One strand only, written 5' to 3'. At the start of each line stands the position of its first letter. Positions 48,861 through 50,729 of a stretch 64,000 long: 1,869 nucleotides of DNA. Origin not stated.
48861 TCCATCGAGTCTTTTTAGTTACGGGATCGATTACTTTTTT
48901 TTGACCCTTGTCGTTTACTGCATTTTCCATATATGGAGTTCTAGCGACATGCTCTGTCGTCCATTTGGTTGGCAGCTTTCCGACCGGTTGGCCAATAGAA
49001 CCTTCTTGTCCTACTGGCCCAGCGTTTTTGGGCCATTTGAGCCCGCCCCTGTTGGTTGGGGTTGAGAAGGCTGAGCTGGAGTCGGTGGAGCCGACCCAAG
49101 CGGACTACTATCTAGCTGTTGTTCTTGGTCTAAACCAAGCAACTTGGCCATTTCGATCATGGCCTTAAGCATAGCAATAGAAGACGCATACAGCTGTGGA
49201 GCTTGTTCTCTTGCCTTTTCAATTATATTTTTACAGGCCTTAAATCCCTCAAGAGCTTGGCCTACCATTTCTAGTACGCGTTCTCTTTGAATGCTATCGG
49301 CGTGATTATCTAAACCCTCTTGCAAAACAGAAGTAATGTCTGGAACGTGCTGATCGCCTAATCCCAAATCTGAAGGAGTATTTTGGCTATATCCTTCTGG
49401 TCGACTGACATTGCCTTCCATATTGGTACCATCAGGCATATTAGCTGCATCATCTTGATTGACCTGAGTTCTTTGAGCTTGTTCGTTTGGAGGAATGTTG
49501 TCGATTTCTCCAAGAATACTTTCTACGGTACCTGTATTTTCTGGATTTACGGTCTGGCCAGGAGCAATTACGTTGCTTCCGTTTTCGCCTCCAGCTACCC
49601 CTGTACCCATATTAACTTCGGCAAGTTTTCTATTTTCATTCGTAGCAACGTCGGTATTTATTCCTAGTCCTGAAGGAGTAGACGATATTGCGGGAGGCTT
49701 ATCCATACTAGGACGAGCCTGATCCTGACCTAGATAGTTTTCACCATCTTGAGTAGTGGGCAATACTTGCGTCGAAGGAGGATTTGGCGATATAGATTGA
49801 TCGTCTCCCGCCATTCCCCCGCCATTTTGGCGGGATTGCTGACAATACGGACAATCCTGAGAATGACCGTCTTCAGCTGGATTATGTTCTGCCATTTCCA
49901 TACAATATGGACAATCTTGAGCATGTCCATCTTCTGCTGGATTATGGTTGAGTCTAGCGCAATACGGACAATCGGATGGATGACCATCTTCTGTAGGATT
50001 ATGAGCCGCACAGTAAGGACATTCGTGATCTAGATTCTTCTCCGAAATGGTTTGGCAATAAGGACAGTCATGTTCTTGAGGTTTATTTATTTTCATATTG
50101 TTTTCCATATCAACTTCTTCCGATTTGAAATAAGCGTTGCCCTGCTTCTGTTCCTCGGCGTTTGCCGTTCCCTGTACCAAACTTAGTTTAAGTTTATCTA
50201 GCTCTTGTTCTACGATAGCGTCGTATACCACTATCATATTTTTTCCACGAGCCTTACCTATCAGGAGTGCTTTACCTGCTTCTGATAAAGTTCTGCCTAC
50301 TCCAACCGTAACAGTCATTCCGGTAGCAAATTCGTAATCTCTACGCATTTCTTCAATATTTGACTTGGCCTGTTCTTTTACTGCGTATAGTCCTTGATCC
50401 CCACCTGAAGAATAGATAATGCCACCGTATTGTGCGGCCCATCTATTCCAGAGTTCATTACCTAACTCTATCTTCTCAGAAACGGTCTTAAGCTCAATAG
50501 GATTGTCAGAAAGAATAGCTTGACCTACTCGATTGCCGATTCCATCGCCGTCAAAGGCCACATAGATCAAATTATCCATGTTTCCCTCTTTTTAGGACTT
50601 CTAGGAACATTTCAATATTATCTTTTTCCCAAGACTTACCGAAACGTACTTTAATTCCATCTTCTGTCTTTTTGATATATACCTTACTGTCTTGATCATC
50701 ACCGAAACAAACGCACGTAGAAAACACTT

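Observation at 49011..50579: Late-module protein with an N-terminal GGDEF/mCpol-like palm domain, five CPYC zinc-knuckle-like repeats and a long disordered tail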

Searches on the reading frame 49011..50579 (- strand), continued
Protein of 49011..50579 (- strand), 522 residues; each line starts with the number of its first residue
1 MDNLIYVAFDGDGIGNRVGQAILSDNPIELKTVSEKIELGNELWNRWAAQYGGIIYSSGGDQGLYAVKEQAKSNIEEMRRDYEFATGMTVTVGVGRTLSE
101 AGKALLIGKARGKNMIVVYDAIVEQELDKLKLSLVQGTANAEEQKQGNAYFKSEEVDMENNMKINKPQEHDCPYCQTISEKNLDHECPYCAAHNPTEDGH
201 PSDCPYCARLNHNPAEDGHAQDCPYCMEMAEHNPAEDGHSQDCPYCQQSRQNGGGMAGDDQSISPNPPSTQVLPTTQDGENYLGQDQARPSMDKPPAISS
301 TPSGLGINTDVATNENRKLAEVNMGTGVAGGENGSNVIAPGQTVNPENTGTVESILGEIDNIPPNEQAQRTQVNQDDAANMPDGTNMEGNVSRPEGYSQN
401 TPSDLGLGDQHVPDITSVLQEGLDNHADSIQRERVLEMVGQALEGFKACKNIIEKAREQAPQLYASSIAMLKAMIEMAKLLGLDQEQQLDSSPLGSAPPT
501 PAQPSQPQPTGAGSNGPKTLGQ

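Call 62: search_protein_families(library=pfam, proteins=[P0088], max_evalue=0.01)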
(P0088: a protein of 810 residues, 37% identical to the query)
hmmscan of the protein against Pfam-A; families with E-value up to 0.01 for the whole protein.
P0088 (810 aa): 3 families
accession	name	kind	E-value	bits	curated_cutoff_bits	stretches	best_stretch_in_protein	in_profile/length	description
PF18182.6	mCpol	-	2.3e-13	50.9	26.4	1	14-126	2-114/114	minimal CRISPR polymerase domain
PF22335.1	Cas10-Cmr2_palm2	-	0.00017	22.2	27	1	13-102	4-100/133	Cas10/Cmr2, second palm domain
PF01996.21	F420_ligase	-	0.0049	16.8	25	1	55-101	100-146/218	F420-0:Gamma-glutamyl ligase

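Call 69: fold_search(model_id=the predicted structure, library=viral)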
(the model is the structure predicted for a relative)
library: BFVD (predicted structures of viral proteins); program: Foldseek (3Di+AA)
matches with E <= 10: 94; with E <= 0.001: 2
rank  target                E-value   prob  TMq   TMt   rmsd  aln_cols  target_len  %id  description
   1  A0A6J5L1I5            1.2e-09  1.00  0.24  0.34   1.4       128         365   20  Uncharacterized protein [uncultured Caudovirales phage]
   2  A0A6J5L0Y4            1.2e-05  1.00  0.20  0.26   2.9       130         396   16  GGDEF domain [uncultured Caudovirales phage]
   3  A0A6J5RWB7            2.1e-03  1.00  0.19  0.15   6.0       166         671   13  COG4252 Predicted transmembrane sensor domain [uncultured Caudovirales phage]
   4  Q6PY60                5.3e-03  1.00  0.12  0.26   8.0       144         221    9  RNA-directed RNA polymerase (Fragment) [Cucumber leaf spot virus]
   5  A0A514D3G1            5.6e-03  1.00  0.13  0.22   7.3       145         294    4  RNA-directed RNA polymerase (Fragment) [Riboviria sp.]
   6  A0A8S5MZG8            1.3e-02  0.99  0.12  0.17   7.9       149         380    8  DNA polymerase (Fragment) [Siphoviridae sp. ctKXi8]
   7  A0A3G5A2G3            2.6e-02  1.00  0.16  0.20   2.4       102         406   11  Response regulator [Harvfovirus sp.]
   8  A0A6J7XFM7            2.6e-02  0.99  0.12  0.10   8.3       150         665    9  Uncharacterized protein [uncultured Caudovirales phage]
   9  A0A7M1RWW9            3.6e-02  0.96  0.13  0.11   8.2       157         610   10  DNA polymerase [uncultured phage cr3_1]
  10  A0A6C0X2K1            3.8e-02  0.96  0.14  0.15   7.1       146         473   12  RNA-directed RNA polymerase [Apple tombus-like virus 1]
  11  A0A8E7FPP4            4.8e-02  0.98  0.12  0.61   3.8        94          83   10  (no name in the UniProt tables at hand)
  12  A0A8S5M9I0            7.4e-02  0.97  0.13  0.10   7.8       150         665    7  DNA polymerase [Siphoviridae sp. ctv4j104]
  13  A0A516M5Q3            7.4e-02  0.90  0.13  0.10   7.9       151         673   12  (no name in the UniProt tables at hand)
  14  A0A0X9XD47            7.9e-02  0.94  0.15  0.12   4.6       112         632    8  Helicase-primase subunit [Vespertilionid gammaherpesvirus 1]
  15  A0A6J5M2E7            7.9e-02  0.69  0.11  0.34   5.8        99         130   15  Uncharacterized protein [uncultured Caudovirales phage]
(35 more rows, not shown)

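Call 95: search_protein_families(library=padloc, proteins=[window:49011-50579:-], max_evalue=0.01)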
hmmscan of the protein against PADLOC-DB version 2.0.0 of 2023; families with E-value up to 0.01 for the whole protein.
window:49011-50579:- (522 aa): 1 family
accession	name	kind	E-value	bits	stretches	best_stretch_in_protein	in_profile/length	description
PDLC01967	CARF_HEPN_mCpol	-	4.7e-05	20.8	1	3-117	350-466/471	-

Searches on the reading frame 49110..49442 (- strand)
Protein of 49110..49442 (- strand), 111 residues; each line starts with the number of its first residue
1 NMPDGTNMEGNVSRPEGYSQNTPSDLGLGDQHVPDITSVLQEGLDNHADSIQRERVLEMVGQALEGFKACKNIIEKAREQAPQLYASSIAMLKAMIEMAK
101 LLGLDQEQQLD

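Call 39: find_homologous_proteins(query=window:49110-49442:-, max_evalue=0.001)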
Query window:49110-49442:- (111 aa): 1 proteins with E <= 0.001 among 6 candidates.
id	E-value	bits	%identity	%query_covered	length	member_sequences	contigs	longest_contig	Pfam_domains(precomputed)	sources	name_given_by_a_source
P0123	1.7e-29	120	78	67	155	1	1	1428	-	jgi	-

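Call 55: search_protein_representatives(alignment_id=A2)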
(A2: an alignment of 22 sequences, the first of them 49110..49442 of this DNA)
Query: 22 sequences, 107 profile positions. Proteins with E-value up to 0.001 (for the whole library): 235; up to 1e-10: 105; up to 1e-30: 71. The best 150 are listed.
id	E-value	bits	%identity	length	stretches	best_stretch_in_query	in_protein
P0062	1.0e-47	177.0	-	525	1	2-106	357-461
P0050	1.6e-46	173.2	-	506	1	3-106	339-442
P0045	1.5e-45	170.0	-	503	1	1-107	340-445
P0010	3.8e-45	168.7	-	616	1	1-107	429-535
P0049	1.1e-44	167.3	-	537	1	1-106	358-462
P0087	1.9e-44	166.5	-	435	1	1-106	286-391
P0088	2.7e-44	166.0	-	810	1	1-106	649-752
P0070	3.3e-44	165.7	-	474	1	1-105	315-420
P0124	3.7e-44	165.5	-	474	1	1-105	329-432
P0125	3.8e-44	165.5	-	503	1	1-107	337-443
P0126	4.9e-44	165.1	-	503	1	1-106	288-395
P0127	8.5e-44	164.4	-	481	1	2-106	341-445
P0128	1.1e-43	164.1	-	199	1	3-107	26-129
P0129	3.2e-43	162.5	-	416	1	2-106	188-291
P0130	2.0e-42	160.0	-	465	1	2-106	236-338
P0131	2.1e-42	159.9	-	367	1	1-106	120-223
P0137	6.6e-40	151.9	-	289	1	2-106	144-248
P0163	5.5e-33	129.6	-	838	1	1-106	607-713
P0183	2.6e-25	104.9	-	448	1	1-105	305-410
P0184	3.0e-25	104.7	-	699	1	1-105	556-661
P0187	7.2e-25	103.5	-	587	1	1-105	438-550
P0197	4.6e-21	91.3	-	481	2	19-106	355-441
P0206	1.7e-10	57.3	-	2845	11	56-102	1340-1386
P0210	2.2e-10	56.9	-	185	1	6-105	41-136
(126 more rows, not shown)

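Call 58: find_encoding_contigs(protein=P0183, flank=8000, max_places=1)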
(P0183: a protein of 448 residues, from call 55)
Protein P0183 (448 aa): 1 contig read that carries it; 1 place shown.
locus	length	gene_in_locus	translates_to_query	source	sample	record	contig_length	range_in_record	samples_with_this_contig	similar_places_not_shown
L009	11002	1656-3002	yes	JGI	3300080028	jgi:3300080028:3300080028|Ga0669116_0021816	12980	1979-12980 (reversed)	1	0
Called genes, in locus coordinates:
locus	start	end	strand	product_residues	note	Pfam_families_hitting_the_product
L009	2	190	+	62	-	?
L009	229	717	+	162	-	-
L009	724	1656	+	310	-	-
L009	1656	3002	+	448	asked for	-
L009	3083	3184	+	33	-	-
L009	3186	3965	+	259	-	-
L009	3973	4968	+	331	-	-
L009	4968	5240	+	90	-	-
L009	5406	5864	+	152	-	-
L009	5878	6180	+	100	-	-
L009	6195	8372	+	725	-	-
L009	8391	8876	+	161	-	-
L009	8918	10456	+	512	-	-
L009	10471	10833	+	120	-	-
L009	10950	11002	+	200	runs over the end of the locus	-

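Call 59: find_encoding_contigs(protein=P0137, flank=8000, max_places=1)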
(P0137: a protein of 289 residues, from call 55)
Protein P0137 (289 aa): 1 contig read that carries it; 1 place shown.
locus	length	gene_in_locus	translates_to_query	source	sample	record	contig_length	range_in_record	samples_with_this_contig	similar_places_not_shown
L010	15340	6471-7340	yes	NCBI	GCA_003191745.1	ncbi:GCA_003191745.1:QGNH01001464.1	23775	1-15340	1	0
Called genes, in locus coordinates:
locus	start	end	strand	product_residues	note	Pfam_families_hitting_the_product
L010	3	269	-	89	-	?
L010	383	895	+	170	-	-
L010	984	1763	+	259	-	-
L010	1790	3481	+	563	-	-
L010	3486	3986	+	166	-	-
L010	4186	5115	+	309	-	-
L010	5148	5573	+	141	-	-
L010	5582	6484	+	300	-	-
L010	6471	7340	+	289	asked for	-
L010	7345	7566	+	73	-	-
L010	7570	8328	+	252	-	-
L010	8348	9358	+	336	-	-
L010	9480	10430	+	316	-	-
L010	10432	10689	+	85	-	-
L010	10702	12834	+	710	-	-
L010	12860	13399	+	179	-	PF26461:Phi812_tail_tube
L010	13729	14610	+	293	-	-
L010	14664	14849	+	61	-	-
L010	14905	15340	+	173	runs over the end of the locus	-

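Call 60: find_encoding_contigs(protein=P0210, flank=8000, max_places=1)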
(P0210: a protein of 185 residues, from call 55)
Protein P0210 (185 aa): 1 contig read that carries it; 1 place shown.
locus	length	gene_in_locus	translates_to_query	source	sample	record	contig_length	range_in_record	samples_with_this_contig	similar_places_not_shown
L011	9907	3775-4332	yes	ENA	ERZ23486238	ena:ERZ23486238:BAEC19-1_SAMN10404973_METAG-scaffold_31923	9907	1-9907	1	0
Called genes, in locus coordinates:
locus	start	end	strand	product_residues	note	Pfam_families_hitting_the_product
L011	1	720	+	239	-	?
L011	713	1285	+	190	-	-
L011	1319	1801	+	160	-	-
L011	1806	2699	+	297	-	-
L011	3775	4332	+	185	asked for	-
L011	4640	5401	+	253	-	-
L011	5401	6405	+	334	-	-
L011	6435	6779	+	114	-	-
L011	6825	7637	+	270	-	-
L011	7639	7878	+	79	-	-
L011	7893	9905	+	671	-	?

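Call 62: search_protein_families(library=pfam, proteins=[P0183, P0184, P0187, P0197, P0137, P0131, P0130, P0163, P0206], max_evalue=0.01)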
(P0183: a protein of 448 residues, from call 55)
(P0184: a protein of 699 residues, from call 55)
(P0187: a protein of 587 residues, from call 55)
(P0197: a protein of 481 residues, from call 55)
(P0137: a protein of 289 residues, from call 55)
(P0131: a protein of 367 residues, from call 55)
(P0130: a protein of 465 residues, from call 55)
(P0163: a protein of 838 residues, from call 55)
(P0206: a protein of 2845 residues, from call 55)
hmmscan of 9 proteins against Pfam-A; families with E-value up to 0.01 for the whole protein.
P0183 (448 aa): 0 families

P0184 (699 aa): 0 families

P0187 (587 aa): 0 families

P0197 (481 aa): 0 families

P0137 (289 aa): 0 families

P0131 (367 aa): 0 families

P0130 (465 aa): 0 families

P0163 (838 aa): 4 families
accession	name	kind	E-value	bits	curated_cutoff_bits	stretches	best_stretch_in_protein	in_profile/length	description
PF18182.6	mCpol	-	1.2e-09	39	26.4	1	27-140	1-114/114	minimal CRISPR polymerase domain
PF13489.12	Methyltransf_23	-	0.004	17.3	27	1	282-352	37-119/164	Methyltransferase domain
PF13649.12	Methyltransf_25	-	0.0083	17.2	27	0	304-345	56-97/97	Methyltransferase domain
PF08241.18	Methyltransf_11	-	0.0092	17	21.2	0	307-349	55-95/95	Methyltransferase domain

P0206 (2845 aa): 20 families
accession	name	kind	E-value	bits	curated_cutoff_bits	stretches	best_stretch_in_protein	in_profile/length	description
PF13516.12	LRR_6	-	1.5e-99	318.8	23.4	0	1163-1183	3-23/24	Leucine Rich repeat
PF12799.13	LRR_4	-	3.9e-89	291.1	27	1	1053-1094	1-40/44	Leucine Rich repeats (2 copies)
PF13855.12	LRR_8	-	6.9e-74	244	27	7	1028-1093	3-61/61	Leucine rich repeat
PF00560.39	LRR_1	-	1.4e-58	182.5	20.6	0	1495-1514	2-21/23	Leucine Rich Repeat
PF24048.1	LRR_NXF1-5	-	1.1e-29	103.3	30.5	1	886-973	52-134/142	NXF1/2/3/5 leucine-rich repeat domain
PF05729.18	NACHT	-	3.6e-23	82.7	26.7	1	115-264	2-163/167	NACHT domain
PF23598.1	LRR_14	-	1e-17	64.4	40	2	2621-2794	114-271/353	Leucine-rich repeat region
PF24883.2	NPHP3_N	-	9.9e-09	36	24.8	1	170-232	98-164/164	Nephrocystin 3, N-terminal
PF19999.4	fvmX3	-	7.5e-08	32.8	27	0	848-866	39-57/85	FtsH ternary system domain X3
PF20720.3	nSTAND3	-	6.2e-07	29.7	27.2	1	110-264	14-152/155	Novel STAND NTPase 3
PF21996.1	HisZ-like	-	1.1e-05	25.6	27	0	1342-1360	25-43/52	Histidyl-tRNA synthetase HisZ, C-terminal domain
PF13401.12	AAA_22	-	8.7e-05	23.3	27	1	113-214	5-106/130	AAA domain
PF13191.12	AAA_16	-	0.00014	22.8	32.6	1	106-211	17-151/167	AAA ATPase domain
PF17779.7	NOD2_WH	-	0.00042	20.8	23.1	1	350-378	1-29/57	NOD2 winged helix domain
PF00004.35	AAA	-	0.0011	19.9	21.2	1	116-233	1-111/131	ATPase family associated with various cellular activities (AAA)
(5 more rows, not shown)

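Call 79: search_solved_structures(query=A2, max_evalue=5)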
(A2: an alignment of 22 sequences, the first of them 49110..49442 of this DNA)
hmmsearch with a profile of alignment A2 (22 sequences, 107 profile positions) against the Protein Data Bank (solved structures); distinct sequences matched with E-value up to 5: 0.

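Call 93: search_protein_families(library=phrogs, alignment_id=A2, max_evalue=1)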
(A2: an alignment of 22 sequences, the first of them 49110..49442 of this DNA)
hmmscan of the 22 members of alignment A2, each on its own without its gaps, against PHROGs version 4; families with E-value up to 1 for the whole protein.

A. member 1, window:49110-49442:- (111 aa): 0 families

B. families by the number of members that match (of 22 scanned): 19 families
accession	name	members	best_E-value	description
phrog_31060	-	6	0.014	-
phrog_29381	-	2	0.024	-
phrog_2669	-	1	0.03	baseplate protein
phrog_84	-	1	0.035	ribonucleoside-diphosphate reductase large subunit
phrog_35718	-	1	0.046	-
phrog_19432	-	1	0.07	-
phrog_5153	-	1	0.095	-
phrog_26073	-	1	0.1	-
phrog_9887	-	1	0.1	-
phrog_10163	-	1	0.15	-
phrog_3400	-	1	0.15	-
phrog_10697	-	1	0.17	-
phrog_8282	-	1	0.17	internal head protein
phrog_10599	-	1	0.18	-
phrog_34272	-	1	0.22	-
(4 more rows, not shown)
